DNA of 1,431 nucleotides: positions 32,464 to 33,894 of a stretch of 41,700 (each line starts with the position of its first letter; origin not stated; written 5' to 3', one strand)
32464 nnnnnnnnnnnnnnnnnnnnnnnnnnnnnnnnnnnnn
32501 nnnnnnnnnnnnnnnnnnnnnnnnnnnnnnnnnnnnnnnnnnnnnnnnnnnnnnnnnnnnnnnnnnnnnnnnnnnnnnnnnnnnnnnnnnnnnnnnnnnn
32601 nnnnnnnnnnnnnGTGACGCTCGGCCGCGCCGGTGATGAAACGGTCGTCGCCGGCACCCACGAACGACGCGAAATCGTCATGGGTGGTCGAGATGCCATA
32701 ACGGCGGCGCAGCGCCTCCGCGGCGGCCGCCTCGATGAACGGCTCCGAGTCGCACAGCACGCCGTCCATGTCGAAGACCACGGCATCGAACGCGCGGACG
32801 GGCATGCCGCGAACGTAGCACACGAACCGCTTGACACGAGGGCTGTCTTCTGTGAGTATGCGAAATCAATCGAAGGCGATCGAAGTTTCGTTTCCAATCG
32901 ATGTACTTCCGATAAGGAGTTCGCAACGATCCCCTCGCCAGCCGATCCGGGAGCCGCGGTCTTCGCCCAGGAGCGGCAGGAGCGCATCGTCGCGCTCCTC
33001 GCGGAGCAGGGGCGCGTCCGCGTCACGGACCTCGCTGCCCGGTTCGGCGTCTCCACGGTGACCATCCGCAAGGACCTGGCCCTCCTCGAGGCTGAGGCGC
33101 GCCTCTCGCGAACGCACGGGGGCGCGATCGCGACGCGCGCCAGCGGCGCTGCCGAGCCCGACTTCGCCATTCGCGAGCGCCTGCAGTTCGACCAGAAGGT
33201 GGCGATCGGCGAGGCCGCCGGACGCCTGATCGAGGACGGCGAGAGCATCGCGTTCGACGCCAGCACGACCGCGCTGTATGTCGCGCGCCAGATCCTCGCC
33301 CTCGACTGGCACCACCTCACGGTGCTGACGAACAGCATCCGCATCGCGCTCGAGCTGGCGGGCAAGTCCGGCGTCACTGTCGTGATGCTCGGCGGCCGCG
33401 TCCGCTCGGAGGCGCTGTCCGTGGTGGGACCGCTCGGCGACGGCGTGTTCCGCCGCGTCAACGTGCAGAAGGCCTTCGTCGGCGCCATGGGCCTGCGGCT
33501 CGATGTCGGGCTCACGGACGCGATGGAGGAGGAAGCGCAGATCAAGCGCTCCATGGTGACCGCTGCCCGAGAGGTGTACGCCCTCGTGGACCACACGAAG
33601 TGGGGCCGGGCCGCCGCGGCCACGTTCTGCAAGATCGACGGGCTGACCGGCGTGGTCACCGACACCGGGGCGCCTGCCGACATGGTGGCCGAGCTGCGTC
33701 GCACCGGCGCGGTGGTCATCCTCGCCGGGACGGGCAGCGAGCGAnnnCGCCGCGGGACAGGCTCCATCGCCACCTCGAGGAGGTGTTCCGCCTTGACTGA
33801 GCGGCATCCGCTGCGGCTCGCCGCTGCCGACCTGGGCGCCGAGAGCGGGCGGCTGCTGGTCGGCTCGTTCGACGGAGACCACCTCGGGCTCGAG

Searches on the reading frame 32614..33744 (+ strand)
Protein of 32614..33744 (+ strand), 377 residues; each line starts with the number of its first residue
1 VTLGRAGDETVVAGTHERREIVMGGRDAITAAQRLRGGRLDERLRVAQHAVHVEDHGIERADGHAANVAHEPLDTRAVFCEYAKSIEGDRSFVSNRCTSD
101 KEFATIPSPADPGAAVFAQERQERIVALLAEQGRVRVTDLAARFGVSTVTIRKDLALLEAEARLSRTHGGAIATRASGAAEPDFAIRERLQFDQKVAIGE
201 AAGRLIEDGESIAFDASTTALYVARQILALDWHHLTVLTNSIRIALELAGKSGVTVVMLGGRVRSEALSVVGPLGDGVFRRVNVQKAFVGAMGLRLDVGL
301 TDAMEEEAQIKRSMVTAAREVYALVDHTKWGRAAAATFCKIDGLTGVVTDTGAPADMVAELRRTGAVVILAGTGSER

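Call 6: search_protein_families(library=pfam, proteins=[window:32614-33744:+], max_evalue=0.00001)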
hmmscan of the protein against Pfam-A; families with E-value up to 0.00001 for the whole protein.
window:32614-33744:+ (377 aa): 3 families
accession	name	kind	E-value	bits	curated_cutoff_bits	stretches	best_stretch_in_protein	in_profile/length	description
PF00455.28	DeoRC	-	6.9e-46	156.6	31.8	1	193-351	4-160/160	DeoR C terminal sensor domain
PF08220.18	HTH_DeoR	-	2.1e-16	59.8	21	1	121-173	1-53/57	DeoR-like helix-turn-helix domain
PF08279.18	HTH_11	-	7.1e-08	32.6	25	1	121-161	1-42/55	HTH domain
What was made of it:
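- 32614..33747 (+): DeoR-family regulator. The ORF as listed is 377 aa, but the true start is probably near 32950 because the HTH begins at residue 121. Pfam HTH_DeoR and DeoRC (call 6).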
